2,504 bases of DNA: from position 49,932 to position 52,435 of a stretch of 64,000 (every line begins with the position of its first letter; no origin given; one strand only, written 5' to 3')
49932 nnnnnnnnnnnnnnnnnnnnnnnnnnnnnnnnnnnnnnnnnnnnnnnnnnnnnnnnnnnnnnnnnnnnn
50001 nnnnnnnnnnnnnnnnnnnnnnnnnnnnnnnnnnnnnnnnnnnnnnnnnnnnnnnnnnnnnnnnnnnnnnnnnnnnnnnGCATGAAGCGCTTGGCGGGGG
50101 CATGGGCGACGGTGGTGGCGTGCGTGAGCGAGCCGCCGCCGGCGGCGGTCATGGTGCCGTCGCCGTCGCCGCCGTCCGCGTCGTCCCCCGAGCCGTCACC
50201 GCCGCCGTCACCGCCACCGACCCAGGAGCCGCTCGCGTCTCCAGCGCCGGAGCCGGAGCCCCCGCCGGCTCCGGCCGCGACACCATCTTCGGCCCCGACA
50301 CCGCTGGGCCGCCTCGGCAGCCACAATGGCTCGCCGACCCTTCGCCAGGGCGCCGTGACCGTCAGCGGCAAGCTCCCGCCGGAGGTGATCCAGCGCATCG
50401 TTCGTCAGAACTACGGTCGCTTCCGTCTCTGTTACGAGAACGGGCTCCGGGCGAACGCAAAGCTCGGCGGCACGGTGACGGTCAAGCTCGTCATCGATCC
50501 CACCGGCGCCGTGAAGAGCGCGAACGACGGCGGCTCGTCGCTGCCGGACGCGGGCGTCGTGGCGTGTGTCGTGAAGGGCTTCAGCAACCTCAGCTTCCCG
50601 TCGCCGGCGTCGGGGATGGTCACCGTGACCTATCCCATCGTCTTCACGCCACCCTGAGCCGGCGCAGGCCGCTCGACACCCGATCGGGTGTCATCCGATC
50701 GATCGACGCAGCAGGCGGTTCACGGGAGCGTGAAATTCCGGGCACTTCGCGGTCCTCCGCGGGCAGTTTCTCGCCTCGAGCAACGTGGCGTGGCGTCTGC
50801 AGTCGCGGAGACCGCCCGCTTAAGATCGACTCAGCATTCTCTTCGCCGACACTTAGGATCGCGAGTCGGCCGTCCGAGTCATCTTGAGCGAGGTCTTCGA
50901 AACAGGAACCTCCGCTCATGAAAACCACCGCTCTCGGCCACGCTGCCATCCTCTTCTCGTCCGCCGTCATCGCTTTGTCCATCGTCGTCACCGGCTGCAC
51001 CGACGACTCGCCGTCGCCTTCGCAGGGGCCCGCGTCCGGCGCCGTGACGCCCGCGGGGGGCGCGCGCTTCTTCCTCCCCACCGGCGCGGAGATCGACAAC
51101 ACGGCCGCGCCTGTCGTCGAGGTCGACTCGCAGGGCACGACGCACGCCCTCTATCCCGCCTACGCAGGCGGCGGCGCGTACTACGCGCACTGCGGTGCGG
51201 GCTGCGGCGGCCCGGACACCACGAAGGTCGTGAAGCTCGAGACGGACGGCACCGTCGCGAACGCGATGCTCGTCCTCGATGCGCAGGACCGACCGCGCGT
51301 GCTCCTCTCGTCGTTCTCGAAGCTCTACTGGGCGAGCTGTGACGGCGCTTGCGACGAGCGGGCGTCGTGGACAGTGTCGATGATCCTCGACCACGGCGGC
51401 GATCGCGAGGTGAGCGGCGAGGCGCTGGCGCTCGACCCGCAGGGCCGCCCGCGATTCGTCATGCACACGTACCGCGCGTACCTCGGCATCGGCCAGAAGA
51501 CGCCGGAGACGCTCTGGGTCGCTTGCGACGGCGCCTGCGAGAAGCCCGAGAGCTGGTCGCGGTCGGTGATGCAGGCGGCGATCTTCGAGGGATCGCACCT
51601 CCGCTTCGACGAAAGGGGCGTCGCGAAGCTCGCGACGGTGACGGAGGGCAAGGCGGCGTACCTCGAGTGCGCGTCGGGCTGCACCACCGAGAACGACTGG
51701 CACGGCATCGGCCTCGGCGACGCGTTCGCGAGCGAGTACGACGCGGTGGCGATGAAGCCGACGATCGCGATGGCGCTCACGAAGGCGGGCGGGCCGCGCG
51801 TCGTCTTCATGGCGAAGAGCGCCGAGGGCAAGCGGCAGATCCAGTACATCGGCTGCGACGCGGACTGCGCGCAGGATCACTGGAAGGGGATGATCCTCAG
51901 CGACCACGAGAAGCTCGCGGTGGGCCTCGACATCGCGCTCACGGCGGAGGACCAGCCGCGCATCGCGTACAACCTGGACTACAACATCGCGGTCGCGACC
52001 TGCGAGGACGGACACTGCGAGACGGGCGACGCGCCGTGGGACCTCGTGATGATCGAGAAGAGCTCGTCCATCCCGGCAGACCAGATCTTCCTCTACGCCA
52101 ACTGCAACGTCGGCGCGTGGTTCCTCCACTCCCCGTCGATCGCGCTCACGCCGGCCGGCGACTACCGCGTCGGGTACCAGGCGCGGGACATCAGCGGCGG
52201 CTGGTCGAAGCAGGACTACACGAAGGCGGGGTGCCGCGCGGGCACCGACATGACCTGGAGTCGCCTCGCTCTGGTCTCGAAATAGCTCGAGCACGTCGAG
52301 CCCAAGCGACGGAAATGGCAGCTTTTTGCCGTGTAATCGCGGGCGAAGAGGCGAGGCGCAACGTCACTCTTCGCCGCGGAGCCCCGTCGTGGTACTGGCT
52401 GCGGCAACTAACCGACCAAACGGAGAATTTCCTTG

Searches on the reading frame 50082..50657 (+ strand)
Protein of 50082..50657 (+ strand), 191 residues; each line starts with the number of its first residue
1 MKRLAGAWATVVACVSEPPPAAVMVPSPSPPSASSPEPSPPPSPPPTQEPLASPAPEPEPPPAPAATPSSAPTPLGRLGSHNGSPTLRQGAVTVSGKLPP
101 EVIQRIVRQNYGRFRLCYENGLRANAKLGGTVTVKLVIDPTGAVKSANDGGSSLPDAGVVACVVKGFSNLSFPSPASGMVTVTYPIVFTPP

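Call 68: find_encoding_contigs(protein=window:50082-50657:+, flank=10000, max_places=10)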
Protein window:50082-50657:+ (191 aa): 1 contig read that carries it; 1 place shown.
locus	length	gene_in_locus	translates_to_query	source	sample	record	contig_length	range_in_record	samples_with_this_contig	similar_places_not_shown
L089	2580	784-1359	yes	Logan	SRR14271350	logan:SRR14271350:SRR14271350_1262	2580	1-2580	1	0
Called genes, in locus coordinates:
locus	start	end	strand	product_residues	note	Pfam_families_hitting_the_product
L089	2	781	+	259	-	?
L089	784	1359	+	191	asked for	-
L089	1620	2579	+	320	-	?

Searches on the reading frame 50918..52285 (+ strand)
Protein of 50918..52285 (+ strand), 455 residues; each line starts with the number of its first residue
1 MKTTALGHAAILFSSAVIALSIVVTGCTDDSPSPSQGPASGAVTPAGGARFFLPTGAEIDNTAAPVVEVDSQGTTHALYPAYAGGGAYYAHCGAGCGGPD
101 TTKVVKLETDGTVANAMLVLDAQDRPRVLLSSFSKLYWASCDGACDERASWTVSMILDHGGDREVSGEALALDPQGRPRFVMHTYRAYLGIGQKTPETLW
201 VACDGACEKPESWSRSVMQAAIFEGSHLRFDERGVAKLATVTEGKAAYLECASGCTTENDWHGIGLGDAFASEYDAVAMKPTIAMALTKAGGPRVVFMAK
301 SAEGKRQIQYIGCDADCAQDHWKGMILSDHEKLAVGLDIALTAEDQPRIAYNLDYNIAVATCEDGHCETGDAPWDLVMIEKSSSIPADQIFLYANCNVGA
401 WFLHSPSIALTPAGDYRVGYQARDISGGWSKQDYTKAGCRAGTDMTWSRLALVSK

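Call 60: find_encoding_contigs(protein=window:50918-52285:+, flank=10000, max_places=10)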
Protein window:50918-52285:+ (455 aa): no gene with exactly this product is on record in the collection.
